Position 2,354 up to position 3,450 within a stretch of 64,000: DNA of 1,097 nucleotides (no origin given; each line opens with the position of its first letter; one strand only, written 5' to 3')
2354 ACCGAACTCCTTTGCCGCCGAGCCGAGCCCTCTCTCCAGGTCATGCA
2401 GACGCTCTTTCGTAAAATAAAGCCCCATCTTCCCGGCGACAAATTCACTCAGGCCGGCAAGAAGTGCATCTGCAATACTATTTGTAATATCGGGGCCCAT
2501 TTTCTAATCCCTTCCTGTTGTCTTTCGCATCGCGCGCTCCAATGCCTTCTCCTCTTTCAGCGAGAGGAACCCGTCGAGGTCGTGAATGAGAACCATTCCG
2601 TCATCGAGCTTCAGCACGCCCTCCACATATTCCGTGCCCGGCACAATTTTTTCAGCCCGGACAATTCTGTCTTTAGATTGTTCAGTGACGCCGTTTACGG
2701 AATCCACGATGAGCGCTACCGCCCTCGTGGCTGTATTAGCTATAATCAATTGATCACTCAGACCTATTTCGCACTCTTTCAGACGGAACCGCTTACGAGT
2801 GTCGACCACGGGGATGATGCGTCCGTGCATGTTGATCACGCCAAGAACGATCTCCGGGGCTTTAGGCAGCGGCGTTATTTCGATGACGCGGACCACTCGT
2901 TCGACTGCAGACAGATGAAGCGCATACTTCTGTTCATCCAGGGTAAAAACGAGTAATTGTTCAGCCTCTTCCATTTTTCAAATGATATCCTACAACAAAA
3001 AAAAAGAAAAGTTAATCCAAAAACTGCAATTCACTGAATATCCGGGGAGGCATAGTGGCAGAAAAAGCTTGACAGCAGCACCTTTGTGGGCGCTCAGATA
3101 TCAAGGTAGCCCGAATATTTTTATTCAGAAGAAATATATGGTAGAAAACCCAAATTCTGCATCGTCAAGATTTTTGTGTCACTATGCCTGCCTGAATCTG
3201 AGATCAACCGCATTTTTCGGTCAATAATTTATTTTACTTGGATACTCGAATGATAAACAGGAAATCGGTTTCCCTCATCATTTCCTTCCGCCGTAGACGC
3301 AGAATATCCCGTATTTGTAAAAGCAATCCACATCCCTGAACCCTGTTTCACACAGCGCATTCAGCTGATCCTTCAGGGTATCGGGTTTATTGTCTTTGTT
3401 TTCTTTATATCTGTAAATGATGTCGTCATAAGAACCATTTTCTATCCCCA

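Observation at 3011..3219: Family of intergenic elements closed by a 20-25-bp terminal stem (candidate structured sRNA or MITE)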

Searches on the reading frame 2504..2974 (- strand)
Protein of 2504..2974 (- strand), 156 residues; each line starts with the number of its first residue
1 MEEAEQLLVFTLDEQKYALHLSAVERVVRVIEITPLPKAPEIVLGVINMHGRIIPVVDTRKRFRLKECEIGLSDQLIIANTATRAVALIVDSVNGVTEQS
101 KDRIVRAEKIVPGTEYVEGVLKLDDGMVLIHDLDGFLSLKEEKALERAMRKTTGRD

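Call 17: find_encoding_contigs(protein=window:2504-2974:-, flank=3000, max_places=10)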
Protein window:2504-2974:- (156 aa): 2 contigs read that carry it; 2 places shown.
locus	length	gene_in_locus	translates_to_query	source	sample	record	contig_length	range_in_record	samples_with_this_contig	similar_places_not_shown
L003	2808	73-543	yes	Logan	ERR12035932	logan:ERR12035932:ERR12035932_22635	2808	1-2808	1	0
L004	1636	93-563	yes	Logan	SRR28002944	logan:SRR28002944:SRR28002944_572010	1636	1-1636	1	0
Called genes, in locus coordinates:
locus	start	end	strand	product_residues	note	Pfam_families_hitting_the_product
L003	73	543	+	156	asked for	PF01584:CheW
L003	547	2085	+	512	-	PF01739:CheR, PF08242:Methyltransf_12 (faint), PF00515:TPR_1 (faint), PF07719:TPR_2 (faint), PF07721:TPR_4 (faint), PF12895:ANAPC3, PF13176:TPR_7 (faint), PF13414:TPR_11 (weak), +7 more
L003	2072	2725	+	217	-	PF01584:CheW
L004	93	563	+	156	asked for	PF01584:CheW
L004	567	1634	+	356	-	?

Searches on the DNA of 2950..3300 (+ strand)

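Call 15: search_rna_families(source=window, start=2950, end=3300, threshold=evalue, max_evalue=10, show_alignments=2)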
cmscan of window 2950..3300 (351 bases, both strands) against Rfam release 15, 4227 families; matches with E-value up to 10: 6.
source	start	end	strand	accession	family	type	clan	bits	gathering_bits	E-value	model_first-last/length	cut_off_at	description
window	2960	3015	-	RF03794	MIR5298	Gene; miRNA;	-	21.7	70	0.45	1-80/80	no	MIR5298 microRNA precursor family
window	2983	3021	+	RF02925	6A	Gene; sRNA;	-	16.4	41.2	2.3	1-52/52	no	6A RNA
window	3012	3109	-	RF02166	PVT1_3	Gene; lncRNA;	-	10.2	45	2.4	1-95/95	no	Pvt1 oncogene conserved region 3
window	2969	3004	+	RF02143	HYMAI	Gene; lncRNA;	-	10.2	80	8.7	201-241/241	no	Hydatidiform mole associated and imprinted conserved region 1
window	2950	3022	+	RF01469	rli33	Gene; sRNA;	CL00114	10.1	46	1.4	461-532/532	5'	Listeria sRNA rli33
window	3271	3285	-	RF01152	sR1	Gene; snRNA; snoRNA; CD-box;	-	8.8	45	7.7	1-57/57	no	Small nucleolar RNA sR1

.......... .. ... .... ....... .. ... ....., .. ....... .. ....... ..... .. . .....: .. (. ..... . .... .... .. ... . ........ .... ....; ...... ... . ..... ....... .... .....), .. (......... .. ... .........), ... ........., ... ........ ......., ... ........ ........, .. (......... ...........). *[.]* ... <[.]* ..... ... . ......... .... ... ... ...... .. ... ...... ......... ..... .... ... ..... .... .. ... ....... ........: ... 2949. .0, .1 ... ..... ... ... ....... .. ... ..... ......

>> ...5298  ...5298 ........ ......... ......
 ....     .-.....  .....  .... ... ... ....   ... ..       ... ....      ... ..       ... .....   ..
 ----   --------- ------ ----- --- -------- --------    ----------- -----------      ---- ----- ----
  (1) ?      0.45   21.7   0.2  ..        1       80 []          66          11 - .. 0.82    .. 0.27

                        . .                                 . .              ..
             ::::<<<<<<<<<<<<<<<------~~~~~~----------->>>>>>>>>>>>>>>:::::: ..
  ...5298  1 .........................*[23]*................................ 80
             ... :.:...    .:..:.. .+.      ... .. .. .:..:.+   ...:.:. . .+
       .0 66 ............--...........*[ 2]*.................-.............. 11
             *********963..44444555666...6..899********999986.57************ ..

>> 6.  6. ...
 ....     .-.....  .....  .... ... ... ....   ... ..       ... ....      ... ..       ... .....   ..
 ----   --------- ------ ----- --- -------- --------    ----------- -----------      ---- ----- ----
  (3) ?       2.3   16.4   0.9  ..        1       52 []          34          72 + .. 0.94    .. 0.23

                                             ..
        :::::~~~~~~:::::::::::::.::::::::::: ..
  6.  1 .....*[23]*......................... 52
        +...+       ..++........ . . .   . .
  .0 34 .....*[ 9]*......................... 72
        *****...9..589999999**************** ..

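Call 35: search_dna_similar(query=L011:70-300:+, collection=plasmids, mode=distant, max_evalue=0.001)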
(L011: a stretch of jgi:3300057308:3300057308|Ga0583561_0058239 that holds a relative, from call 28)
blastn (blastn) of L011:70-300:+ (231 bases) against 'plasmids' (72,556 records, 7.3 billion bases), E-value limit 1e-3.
No match.

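Call 36: search_dna_similar(query=L011:70-300:+, collection=phages, mode=distant, max_evalue=0.001)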
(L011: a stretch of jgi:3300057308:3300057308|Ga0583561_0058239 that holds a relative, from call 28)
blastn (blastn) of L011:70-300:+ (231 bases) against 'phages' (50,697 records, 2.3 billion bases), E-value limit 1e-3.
No match.

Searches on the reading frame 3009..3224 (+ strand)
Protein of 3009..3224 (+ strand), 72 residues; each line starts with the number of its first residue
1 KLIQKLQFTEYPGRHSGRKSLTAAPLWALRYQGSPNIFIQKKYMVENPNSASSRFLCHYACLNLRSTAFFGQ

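Call 25: find_homologous_proteins(query=window:3009-3224:+, max_evalue=0.01)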
Query seq(72 aa) (72 aa): 3 proteins with E <= 0.01 among 3 candidates.
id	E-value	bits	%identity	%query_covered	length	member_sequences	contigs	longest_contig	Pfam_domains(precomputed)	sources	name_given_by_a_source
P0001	1.6e-15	75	76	64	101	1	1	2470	-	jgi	jgi:hypothetical protein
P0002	1.0e-13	69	66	78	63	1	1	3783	-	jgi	jgi:hypothetical protein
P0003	3.2e-7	48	74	47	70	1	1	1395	-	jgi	jgi:hypothetical protein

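Call 26: find_encoding_contigs(protein=P0001, flank=5000)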
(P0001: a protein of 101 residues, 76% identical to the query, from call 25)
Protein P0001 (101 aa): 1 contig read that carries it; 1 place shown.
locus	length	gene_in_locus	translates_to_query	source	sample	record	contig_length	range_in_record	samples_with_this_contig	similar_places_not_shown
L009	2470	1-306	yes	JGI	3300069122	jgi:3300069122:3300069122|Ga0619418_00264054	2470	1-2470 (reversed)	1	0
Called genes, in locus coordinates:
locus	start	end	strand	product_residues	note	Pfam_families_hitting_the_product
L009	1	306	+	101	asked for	?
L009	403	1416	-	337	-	PF03060:NMO, PF01070:FMN_dh (faint), PF01180:DHO_dh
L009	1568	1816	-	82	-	PF13083:KH_KhpA-B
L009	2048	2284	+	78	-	-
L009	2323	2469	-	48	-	?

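Call 27: find_encoding_contigs(protein=P0002, flank=5000)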
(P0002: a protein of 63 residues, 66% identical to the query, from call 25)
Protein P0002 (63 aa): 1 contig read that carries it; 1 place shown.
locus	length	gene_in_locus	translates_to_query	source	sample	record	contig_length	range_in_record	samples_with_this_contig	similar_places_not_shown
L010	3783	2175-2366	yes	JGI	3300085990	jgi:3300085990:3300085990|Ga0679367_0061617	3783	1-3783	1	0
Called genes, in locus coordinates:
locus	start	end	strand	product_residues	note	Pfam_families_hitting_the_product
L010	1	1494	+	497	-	?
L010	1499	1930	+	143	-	-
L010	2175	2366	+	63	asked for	-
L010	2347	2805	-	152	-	PF01750:HycI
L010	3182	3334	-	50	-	-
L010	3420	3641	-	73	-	-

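Call 28: find_encoding_contigs(protein=P0003, flank=5000)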
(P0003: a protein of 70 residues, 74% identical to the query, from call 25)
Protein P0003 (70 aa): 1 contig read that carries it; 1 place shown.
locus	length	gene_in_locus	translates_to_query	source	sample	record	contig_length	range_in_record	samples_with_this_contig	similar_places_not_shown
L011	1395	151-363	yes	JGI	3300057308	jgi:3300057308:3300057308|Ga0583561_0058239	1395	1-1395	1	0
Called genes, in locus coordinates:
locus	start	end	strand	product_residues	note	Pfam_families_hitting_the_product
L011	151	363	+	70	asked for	-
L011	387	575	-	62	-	PF12797:Fer4_2 (faint), PF12837:Fer4_6 (weak), PF13237:Fer4_10, PF00037:Fer4 (weak), PF14697:Fer4_21, PF12838:Fer4_7, PF13187:Fer4_9, PF13484:Fer4_16 (faint)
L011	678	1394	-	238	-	?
